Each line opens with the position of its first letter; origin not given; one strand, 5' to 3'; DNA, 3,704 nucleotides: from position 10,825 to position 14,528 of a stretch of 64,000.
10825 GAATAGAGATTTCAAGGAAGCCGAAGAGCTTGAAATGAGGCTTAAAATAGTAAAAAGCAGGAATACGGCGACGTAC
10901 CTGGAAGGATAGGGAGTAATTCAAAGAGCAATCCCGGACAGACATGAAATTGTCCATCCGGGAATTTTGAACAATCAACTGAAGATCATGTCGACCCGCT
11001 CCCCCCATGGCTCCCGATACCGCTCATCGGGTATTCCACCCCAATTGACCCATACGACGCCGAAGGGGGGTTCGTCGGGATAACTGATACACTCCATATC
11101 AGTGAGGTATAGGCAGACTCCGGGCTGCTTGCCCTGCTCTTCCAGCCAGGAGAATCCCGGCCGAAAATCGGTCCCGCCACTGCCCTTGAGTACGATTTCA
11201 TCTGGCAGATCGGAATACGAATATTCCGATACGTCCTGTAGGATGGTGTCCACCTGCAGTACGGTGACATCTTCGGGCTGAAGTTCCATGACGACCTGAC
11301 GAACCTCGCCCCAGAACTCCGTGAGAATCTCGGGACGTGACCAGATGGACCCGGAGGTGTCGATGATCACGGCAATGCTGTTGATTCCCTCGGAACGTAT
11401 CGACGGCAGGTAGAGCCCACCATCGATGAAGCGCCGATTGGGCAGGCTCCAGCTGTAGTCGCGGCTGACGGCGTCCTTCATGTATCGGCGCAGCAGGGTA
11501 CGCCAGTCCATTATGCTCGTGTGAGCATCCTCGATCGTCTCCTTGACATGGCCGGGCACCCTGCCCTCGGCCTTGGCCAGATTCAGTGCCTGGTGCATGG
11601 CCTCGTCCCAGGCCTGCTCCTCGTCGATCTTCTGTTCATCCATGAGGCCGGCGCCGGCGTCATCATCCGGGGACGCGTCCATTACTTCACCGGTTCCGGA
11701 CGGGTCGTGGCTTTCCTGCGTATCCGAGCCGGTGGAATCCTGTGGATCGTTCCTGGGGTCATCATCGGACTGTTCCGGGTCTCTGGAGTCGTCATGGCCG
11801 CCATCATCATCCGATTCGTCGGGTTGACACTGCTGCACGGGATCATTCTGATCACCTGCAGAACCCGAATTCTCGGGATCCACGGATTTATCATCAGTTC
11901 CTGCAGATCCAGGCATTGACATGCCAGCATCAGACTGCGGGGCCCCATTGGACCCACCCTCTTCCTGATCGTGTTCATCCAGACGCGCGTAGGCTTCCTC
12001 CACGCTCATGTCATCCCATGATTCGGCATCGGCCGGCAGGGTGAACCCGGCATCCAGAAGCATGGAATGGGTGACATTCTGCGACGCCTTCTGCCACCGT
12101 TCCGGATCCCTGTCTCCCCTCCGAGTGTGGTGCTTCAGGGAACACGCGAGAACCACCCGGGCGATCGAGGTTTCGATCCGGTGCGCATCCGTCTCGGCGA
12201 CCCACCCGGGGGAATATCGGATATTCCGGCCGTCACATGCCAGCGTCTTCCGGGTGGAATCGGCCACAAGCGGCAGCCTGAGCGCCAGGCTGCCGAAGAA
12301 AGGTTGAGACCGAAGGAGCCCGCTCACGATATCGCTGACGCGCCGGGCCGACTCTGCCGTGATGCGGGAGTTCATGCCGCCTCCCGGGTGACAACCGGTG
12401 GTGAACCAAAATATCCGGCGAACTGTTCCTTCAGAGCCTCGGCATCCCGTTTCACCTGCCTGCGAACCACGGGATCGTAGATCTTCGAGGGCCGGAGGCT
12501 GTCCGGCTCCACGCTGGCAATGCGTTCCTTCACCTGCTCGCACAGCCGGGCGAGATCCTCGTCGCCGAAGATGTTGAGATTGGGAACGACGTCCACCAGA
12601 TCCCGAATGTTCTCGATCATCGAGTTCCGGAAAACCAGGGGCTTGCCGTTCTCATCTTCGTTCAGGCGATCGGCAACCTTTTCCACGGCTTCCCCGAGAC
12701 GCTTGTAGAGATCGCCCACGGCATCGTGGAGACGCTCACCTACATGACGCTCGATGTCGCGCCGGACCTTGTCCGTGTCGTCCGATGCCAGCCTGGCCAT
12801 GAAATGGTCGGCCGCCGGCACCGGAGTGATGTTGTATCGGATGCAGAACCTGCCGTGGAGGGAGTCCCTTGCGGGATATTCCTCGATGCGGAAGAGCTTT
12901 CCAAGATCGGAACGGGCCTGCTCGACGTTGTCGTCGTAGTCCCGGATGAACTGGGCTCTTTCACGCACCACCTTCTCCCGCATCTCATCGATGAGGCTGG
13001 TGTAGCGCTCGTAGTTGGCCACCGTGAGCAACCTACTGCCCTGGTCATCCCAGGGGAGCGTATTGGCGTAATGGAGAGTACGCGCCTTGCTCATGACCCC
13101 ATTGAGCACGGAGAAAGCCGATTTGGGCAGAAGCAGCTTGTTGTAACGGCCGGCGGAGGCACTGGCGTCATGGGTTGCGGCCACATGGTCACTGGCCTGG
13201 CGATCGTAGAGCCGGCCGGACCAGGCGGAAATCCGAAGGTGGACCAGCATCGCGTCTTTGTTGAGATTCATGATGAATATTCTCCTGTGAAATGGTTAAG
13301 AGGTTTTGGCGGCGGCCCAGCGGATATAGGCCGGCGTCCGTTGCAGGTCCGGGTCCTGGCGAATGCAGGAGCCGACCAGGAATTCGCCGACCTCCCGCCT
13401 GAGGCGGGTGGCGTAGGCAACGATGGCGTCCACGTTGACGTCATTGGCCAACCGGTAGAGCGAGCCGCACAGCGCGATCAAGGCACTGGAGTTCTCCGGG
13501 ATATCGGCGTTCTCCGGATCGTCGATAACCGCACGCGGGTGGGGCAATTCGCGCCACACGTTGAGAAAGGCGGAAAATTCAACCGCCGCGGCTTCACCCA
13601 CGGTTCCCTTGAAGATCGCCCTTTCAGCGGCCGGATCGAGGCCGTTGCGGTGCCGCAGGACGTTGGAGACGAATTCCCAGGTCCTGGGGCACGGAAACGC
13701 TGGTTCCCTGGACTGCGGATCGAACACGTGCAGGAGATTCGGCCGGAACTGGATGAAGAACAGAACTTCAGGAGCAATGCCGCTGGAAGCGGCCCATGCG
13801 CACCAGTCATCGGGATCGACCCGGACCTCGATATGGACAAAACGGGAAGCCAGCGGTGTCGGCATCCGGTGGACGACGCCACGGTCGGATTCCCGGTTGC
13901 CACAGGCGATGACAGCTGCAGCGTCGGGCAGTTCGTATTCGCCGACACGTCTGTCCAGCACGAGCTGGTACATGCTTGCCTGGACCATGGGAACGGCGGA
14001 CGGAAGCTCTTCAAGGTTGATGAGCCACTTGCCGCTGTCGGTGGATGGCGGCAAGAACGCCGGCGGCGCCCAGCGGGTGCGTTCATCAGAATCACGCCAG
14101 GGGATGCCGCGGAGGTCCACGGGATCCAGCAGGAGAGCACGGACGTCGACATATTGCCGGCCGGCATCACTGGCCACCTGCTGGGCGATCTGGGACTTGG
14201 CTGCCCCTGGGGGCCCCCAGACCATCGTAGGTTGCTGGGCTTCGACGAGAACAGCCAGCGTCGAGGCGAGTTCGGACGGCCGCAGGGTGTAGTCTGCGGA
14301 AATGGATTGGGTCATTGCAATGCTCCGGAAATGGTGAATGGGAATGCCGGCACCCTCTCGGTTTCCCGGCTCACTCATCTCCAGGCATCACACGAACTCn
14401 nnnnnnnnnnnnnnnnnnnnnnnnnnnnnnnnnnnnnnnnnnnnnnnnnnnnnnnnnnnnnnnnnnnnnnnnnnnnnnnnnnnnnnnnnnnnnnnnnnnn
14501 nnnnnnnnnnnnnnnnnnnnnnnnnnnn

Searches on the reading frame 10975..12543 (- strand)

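Call 10: search_protein_families(library=pfam, proteins=[window:10975-12543:-], max_evalue=0.01)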
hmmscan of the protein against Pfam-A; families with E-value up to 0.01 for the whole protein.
window:10975-12543:- (522 aa): 2 families
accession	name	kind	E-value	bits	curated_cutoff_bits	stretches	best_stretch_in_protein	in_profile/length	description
PF13203.12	DUF2201_N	-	4.9e-40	138.3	23.2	1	76-383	13-271/271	Putative metallopeptidase domain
PF09967.15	DUF2201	-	7.3e-19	68.5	26.4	1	390-519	1-122/123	VWA-like domain (DUF2201)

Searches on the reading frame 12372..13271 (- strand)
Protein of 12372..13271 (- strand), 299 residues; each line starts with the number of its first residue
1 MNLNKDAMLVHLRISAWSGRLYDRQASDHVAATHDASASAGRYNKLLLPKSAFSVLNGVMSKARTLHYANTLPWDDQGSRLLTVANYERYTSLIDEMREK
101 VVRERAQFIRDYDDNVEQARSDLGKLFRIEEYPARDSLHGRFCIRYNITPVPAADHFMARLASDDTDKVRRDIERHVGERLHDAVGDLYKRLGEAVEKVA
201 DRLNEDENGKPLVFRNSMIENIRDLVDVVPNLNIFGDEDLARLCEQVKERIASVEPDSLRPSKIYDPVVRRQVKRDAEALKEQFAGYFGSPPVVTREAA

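Call 10: search_protein_families(library=pfam, proteins=[window:12372-13271:-], max_evalue=0.01)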
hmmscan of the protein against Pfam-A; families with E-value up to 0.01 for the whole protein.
window:12372-13271:- (299 aa): 1 family
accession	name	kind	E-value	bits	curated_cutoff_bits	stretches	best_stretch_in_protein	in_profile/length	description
PF13361.12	UvrD_C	-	0.0085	16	25.6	0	84-234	182-253/350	UvrD-like helicase C-terminal domain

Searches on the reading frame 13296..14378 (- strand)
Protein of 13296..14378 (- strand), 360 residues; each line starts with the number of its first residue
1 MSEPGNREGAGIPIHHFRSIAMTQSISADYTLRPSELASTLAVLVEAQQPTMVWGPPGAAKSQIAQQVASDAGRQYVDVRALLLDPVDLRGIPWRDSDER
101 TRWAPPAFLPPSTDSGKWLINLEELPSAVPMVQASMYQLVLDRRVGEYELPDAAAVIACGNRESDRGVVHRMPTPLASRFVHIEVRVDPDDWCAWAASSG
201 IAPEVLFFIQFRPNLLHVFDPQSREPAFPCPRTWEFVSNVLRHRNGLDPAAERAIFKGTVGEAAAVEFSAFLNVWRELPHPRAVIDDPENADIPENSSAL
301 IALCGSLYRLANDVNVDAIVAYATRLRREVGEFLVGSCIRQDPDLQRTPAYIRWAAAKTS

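Call 10: search_protein_families(library=pfam, proteins=[window:13296-14378:-], max_evalue=0.01)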
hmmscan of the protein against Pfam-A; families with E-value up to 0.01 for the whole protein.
window:13296-14378:- (360 aa): 2 families
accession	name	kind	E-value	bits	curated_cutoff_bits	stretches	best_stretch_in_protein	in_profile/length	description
PF20030.5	bpMoxR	-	0.0033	17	27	1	35-76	18-59/205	MoxR domain in the MoxR-vWA-beta-propeller ternary systems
PF07728.20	AAA_5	-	0.0086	16.5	22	0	52-180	3-139/139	AAA domain (dynein-related subfamily)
